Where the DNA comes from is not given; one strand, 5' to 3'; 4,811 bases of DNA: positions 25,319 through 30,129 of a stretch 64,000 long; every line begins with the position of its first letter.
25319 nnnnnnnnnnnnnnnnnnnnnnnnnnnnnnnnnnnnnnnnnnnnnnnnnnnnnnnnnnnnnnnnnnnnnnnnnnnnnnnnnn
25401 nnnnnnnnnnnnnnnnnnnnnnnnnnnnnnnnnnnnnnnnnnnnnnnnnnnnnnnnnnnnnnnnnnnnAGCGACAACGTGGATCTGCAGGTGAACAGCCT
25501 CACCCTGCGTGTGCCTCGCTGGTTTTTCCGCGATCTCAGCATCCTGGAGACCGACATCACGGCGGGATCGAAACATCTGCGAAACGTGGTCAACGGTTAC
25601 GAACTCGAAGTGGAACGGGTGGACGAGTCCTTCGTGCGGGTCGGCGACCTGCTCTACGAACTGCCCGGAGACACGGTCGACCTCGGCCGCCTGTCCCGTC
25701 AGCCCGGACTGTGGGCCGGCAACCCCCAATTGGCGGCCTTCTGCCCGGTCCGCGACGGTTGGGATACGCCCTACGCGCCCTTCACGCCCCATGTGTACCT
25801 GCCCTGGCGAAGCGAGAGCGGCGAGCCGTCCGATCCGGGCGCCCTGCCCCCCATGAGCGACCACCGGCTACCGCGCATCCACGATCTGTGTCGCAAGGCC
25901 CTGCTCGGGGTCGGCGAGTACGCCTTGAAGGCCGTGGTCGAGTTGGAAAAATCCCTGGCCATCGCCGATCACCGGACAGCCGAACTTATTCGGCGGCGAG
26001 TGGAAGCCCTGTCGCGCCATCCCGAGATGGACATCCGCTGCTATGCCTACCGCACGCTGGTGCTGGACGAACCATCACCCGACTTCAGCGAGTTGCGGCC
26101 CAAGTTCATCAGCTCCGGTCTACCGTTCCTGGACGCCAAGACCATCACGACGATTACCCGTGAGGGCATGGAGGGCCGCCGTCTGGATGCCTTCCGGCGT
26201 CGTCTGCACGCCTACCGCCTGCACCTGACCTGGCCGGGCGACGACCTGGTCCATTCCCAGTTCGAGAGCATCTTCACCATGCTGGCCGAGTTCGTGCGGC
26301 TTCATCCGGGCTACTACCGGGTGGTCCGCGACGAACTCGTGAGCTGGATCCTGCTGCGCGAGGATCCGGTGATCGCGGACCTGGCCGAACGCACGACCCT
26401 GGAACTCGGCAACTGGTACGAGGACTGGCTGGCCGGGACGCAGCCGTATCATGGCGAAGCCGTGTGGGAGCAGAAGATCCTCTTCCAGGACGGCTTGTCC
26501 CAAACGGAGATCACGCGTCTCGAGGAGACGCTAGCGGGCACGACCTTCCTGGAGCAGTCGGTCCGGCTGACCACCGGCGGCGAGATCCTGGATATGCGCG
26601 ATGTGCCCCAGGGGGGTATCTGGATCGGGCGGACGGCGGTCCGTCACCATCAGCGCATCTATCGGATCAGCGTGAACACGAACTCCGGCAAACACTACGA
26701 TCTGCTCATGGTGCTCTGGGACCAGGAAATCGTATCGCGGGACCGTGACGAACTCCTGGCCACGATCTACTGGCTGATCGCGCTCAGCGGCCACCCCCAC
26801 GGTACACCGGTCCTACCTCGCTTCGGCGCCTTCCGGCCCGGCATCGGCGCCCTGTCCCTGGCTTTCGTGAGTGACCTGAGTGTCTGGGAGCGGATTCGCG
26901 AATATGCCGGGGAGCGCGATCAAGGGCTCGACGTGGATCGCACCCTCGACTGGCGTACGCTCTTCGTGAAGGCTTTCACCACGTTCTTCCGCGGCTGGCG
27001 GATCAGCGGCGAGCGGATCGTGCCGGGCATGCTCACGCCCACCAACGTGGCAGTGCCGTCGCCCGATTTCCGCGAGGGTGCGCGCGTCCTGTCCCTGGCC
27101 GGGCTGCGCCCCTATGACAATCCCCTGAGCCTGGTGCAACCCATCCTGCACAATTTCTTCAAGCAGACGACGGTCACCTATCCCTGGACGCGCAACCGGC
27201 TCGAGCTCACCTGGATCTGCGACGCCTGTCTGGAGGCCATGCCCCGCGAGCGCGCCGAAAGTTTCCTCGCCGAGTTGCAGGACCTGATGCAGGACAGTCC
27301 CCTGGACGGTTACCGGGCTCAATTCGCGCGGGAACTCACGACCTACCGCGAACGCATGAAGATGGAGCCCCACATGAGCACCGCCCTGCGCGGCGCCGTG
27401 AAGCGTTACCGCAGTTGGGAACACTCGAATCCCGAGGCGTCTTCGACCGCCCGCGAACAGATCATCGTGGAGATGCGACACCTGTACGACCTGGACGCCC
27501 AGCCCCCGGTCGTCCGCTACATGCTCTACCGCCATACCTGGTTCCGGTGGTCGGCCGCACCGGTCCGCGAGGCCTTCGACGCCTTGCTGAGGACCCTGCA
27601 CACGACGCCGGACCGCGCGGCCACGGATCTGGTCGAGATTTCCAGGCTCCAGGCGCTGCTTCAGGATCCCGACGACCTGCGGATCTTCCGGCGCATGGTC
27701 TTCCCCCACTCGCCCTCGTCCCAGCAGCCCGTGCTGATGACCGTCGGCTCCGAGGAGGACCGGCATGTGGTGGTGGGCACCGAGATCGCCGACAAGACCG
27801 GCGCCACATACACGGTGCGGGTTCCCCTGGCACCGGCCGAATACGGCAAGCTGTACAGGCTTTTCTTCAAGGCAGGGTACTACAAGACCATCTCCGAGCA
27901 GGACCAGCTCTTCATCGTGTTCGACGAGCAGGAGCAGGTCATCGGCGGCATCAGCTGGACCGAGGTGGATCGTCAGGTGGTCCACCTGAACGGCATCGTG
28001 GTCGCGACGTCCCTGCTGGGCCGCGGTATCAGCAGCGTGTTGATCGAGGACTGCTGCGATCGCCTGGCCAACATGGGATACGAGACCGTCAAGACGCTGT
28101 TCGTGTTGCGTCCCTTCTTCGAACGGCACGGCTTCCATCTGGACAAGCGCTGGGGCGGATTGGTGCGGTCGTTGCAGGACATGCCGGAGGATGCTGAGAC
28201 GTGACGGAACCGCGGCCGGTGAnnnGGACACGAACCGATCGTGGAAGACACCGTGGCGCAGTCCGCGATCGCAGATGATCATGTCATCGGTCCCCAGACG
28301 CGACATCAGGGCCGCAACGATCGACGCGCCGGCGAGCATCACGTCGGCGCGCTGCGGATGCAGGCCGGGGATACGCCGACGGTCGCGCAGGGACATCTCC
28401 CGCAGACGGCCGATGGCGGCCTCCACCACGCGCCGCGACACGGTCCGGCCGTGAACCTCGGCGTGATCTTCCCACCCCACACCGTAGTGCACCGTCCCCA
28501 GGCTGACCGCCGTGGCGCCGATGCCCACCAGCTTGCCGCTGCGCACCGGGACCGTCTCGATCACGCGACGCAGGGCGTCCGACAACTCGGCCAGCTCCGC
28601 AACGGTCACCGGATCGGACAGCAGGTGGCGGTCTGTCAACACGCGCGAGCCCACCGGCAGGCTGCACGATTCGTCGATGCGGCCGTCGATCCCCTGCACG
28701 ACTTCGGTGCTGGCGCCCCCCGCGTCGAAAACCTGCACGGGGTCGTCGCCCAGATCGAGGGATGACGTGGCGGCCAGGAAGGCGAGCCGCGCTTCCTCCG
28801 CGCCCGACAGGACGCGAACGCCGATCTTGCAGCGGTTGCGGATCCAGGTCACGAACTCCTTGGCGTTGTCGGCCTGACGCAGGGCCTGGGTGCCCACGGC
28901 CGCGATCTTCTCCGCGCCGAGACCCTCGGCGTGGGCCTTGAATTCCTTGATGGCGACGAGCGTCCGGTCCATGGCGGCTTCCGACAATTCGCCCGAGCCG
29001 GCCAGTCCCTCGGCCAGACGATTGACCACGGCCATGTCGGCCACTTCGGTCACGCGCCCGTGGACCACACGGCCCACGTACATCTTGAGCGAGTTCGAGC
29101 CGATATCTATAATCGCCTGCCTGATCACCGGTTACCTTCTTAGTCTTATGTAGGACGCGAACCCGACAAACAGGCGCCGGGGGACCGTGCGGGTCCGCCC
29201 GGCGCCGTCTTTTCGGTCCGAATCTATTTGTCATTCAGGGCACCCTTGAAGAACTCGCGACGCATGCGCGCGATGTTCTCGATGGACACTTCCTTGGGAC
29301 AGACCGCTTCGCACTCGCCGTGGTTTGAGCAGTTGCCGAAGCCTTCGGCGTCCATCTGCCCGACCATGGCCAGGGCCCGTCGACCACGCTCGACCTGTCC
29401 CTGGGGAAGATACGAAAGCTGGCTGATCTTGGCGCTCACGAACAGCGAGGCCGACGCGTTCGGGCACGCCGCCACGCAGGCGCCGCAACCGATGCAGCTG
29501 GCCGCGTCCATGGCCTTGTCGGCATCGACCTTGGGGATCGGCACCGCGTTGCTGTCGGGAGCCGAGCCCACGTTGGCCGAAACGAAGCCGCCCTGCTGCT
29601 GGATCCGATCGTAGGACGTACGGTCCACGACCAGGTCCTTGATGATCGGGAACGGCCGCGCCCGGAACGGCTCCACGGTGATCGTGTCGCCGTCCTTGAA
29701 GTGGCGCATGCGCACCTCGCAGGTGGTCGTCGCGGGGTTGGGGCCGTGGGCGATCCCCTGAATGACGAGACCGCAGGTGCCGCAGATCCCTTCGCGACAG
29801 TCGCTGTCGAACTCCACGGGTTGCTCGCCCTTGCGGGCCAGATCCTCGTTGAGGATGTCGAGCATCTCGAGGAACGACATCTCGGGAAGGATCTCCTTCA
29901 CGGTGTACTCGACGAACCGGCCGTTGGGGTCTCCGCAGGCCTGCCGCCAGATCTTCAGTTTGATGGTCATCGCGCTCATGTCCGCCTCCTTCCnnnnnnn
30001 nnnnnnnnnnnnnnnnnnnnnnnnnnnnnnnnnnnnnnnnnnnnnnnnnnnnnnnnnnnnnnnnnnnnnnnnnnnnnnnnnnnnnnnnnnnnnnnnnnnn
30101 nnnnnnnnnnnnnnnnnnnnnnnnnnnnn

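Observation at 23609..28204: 1531-aa single-polypeptide fusion of an AMP-forming acyl-CoA synthetase domain, a ~750-aa unknown domain and a C-terminal GNAT acyltransferase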

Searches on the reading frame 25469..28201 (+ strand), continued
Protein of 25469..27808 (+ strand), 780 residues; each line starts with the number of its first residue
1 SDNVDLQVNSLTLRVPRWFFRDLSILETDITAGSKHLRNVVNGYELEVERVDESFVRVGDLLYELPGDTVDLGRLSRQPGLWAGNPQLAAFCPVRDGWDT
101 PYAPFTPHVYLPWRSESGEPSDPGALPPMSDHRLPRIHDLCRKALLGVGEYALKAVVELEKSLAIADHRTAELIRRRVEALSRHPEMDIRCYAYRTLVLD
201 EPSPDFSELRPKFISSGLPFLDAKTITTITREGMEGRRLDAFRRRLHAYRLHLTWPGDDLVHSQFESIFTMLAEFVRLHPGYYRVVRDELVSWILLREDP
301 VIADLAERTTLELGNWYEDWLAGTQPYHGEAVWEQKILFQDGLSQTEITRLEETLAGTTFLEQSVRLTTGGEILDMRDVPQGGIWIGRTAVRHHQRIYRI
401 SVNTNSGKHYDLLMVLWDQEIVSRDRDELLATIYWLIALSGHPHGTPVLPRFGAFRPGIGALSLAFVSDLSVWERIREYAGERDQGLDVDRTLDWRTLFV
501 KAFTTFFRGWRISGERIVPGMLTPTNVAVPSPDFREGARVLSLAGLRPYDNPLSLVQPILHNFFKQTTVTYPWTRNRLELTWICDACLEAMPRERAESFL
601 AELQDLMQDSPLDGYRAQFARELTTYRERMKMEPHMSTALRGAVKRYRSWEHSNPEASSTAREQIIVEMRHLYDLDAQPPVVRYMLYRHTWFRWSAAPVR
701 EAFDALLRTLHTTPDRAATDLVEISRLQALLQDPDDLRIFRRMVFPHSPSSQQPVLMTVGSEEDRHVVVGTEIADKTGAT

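Call 76: list_cluster_members(proteins=[P0197, P0202, P0207, P0215, P0222, P0225, P0245, P0125, P0138, P0164])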
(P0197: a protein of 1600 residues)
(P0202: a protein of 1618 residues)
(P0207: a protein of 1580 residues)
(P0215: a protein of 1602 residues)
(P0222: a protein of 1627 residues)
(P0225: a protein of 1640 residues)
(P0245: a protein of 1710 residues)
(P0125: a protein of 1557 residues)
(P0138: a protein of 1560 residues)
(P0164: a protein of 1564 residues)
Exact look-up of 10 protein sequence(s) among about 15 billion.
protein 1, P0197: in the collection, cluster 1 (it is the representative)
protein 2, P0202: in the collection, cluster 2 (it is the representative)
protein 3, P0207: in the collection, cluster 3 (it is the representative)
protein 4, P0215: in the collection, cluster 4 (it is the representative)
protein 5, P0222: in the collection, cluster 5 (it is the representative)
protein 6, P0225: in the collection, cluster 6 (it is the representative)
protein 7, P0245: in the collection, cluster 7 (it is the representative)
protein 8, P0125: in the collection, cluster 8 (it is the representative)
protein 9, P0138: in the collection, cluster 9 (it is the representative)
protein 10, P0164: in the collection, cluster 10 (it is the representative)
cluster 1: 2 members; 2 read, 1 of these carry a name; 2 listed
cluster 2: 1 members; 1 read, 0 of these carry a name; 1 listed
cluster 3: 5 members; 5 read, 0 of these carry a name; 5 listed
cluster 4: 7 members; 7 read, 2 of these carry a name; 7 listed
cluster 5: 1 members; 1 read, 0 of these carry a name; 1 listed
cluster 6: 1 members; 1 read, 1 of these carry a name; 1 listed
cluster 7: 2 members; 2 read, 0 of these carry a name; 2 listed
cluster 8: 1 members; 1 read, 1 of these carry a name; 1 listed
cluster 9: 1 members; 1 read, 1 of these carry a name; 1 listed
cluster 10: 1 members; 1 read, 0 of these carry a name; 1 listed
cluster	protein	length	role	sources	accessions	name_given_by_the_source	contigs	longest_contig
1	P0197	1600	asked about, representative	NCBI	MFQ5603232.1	MAG: GNAT family N-acetyltransferase [bacterium]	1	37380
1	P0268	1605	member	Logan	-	-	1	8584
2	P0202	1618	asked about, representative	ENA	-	-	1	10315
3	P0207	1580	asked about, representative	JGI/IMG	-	-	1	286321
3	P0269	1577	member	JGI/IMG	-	-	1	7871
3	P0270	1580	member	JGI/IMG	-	-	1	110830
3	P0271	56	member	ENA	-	-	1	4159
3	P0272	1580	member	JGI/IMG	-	-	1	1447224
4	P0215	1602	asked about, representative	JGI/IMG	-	-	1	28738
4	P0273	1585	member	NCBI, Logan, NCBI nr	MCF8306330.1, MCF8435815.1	MAG: AMP-binding protein [Ignavibacteriales bacterium] | AMP-binding protein [Ignavibacteriales bacterium]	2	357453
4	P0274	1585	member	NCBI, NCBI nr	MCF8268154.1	MAG: AMP-binding protein [Ignavibacteriales bacterium] | AMP-binding protein [Ignavibacteriales bacterium]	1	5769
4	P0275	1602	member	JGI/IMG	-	-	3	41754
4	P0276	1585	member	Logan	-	-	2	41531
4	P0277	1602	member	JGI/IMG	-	-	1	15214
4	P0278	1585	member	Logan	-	-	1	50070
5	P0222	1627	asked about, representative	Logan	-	-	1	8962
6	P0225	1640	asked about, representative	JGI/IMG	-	long-chain acyl-CoA synthetase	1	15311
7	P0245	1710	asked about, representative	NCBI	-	-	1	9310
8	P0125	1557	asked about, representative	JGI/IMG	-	long-chain acyl-CoA synthetase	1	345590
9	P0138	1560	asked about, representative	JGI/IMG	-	long-chain acyl-CoA synthetase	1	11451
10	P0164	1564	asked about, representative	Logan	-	-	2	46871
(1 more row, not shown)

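Call 85: find_homologous_proteins(query=L061:4090-8676:+)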
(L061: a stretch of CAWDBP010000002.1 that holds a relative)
Query L061:4090-8676:+ (1529 aa): 2591 proteins with E <= 0.001 among 8000 candidates; the best 120 are listed.
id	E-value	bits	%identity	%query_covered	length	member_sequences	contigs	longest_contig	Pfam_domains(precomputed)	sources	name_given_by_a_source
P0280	0.0e+0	3232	90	100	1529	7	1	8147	PF00501.35,PF23562.3,PF14542.13,PF00583.32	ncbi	-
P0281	0.0e+0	3225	90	100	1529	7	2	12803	PF00501.35,PF23562.3,PF14542.13,PF00583.32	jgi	jgi:long-chain acyl-CoA synthetase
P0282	0.0e+0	3066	86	99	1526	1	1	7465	PF00501.35,PF23562.3,PF14542.13,PF00583.32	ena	-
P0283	0.0e+0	3048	85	100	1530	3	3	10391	PF00501.35,PF23562.3,PF14542.13,PF00583.32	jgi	jgi:long-subunit acyl-CoA synthetase (AMP-forming)/predicted GNAT family acetyltransferase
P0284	0.0e+0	3042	84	100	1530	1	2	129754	PF00501.35,PF23562.3,PF14542.13,PF00583.32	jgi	jgi:long-subunit acyl-CoA synthetase (AMP-forming)/predicted GNAT family acetyltransferase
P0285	0.0e+0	3025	84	100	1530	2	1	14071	PF00501.35,PF23562.3,PF14542.13,PF00583.32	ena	-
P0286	0.0e+0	3025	83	100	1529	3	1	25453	PF00501.35,PF23562.3,PF14542.13,PF00583.32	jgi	jgi:long-subunit acyl-CoA synthetase (AMP-forming)/predicted GNAT family acetyltransferase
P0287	0.0e+0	3019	83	100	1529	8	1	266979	PF00501.35,PF23562.3,PF14542.13,PF00583.32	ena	-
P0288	0.0e+0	3018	84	100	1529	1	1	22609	PF00501.35,PF23562.3,PF14542.13,PF00583.32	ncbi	-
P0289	0.0e+0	3014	83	100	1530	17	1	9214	PF00501.35,PF23562.3,PF14542.13,PF00583.32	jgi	-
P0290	0.0e+0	2997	82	100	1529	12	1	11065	PF00501.35,PF23562.3,PF14542.13,PF00583.32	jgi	jgi:long-subunit acyl-CoA synthetase (AMP-forming)/predicted GNAT family acetyltransferase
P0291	0.0e+0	2979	83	100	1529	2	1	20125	PF00501.35,PF23562.3,PF14542.13,PF00583.32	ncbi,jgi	ncbi:MAG: GNAT family N-acetyltransferase [Bacteroidales bacterium]|jgi:long-subunit acyl-CoA synthe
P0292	0.0e+0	2960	82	100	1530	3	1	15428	PF00501.35,PF23562.3,PF14542.13,PF00583.32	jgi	jgi:long-subunit acyl-CoA synthetase (AMP-forming)/predicted GNAT family acetyltransferase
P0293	0.0e+0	2955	82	100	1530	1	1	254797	PF00501.35,PF23562.3,PF14542.13,PF00583.32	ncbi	-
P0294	0.0e+0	2940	83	98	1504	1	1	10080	PF00501.35,PF23562.3,PF14542.13,PF00583.32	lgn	-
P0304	0.0e+0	2464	68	100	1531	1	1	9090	PF00501.35,PF23562.3,PF14542.13,PF00583.32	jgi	jgi:long-chain acyl-CoA synthetase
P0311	0.0e+0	2372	66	100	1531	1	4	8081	PF13508.14,PF00501.35,PF23562.3,PF00583.32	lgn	-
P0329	0.0e+0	2299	64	100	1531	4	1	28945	PF00501.35,PF23562.3,PF00583.32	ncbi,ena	-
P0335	0.0e+0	2288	64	100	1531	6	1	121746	PF00501.35,PF23562.3,PF00583.32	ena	-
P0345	0.0e+0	2265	63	100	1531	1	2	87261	PF00501.35,PF23562.3,PF00583.32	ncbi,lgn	-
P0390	0.0e+0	2109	59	100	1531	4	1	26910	PF00501.35,PF23562.3,PF00583.32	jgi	-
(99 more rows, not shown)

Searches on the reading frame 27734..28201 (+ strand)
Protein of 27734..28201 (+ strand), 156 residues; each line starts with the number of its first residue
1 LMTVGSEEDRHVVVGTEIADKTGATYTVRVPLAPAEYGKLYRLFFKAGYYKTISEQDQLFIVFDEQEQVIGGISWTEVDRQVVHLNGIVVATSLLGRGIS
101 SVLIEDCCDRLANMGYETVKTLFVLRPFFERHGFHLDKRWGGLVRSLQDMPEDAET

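Call 77: search_solved_structures(query=window:27734-28201:+, max_evalue=1, show_alignments=3)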
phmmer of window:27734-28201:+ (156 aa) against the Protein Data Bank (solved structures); distinct sequences matched with E-value up to 1: 2.
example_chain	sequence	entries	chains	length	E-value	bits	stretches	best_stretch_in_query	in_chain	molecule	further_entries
3fb3_A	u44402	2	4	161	0.017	18.5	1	74-139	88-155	N-acetyltransferase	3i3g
4rs2_A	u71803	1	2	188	0.025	17.9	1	61-137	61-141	Predicted acyltransferase with acyl-CoA N-acyltransferase domain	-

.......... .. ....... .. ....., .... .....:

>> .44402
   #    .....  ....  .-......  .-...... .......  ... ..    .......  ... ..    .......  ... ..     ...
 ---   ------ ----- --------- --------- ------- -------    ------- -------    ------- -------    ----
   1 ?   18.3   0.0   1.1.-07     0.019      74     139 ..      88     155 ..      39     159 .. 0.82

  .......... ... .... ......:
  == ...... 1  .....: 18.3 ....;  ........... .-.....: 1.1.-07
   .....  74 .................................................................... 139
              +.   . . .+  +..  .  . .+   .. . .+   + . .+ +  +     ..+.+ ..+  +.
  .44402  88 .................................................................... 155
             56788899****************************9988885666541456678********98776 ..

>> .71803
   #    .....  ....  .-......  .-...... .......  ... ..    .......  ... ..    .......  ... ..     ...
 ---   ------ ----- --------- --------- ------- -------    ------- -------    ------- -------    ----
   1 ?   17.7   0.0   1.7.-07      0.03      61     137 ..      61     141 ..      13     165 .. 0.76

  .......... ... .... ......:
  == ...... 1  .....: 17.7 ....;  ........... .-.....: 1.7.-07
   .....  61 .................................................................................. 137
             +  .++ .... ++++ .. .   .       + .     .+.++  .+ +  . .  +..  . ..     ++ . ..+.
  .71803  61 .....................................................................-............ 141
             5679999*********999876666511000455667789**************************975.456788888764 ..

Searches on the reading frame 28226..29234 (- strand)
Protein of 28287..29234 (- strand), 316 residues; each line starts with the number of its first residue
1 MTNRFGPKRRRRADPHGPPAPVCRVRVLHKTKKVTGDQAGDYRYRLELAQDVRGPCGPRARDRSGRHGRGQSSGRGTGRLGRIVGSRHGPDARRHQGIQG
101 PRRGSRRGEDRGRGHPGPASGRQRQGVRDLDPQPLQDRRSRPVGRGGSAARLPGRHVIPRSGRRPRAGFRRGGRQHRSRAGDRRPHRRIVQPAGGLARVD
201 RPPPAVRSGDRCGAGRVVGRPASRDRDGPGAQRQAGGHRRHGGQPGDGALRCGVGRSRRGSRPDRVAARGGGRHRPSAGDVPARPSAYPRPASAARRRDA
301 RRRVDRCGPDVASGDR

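Call 10: search_protein_families(library=pfam, proteins=[window:28287-29234:-], max_evalue=0.001)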
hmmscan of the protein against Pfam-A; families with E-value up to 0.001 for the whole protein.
window:28287-29234:- (316 aa): 0 families

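Call 82: search_protein_families(library=pfam, proteins=[window:28226-29128:-], max_evalue=0.01)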
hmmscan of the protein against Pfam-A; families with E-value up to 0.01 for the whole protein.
window:28226-29128:- (301 aa): 1 family
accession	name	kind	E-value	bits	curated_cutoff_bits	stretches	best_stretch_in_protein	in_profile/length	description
PF02541.22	Ppx-GppA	-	1.4e-58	199.1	27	1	20-297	4-280/285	Ppx/GppA phosphatase family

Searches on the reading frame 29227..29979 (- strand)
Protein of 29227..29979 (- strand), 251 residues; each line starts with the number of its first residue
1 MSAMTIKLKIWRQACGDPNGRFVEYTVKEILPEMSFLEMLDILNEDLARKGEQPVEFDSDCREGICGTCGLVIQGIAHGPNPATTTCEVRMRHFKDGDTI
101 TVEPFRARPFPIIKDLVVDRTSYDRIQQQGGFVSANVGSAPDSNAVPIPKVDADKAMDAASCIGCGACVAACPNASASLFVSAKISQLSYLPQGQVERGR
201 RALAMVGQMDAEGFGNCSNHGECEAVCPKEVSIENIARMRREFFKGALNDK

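Call 10: search_protein_families(library=pfam, proteins=[window:29227-29979:-], max_evalue=0.001)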
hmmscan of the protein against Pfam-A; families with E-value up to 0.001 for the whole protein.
window:29227-29979:- (251 aa): 12 families
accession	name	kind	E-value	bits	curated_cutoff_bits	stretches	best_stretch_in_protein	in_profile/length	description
PF13085.11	Fer2_3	-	2.8e-20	72.8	27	1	7-123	1-105/107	2Fe-2S iron-sulfur cluster binding domain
PF13183.11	Fer4_8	-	2.7e-09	37.9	27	1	159-231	2-68/68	4Fe-4S dicluster domain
PF13237.11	Fer4_10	-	6.7e-09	36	25.5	1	158-228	5-53/53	4Fe-4S dicluster domain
PF12838.12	Fer4_7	-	7.9e-09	36.3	27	1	161-230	1-51/52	4Fe-4S dicluster domain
PF13187.11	Fer4_9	-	1.4e-07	31.9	27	1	157-174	34-49/52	4Fe-4S dicluster domain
PF12797.12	Fer4_2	-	4.2e-06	26.8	24.5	1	156-173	4-21/22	4Fe-4S binding domain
PF13534.11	Fer4_17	-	7.4e-06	26.9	22.2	0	154-174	38-58/61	4Fe-4S dicluster domain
PF00037.32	Fer4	-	1.4e-05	25.1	21.1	1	158-174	4-20/24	4Fe-4S binding domain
PF25160.1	LdpA_Fe-S-bd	-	2.1e-05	24.6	27.6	0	155-174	21-40/49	LdpA Fe-S cluster-binding domain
PF12837.12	Fer4_6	-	3.4e-05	24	25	1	157-174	4-21/24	4Fe-4S binding domain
PF13746.11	Fer4_18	-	0.00022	21.8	27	0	150-174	49-73/114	4Fe-4S dicluster domain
PF14697.11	Fer4_21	-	0.00055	20.5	35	1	157-179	3-25/59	4Fe-4S dicluster domain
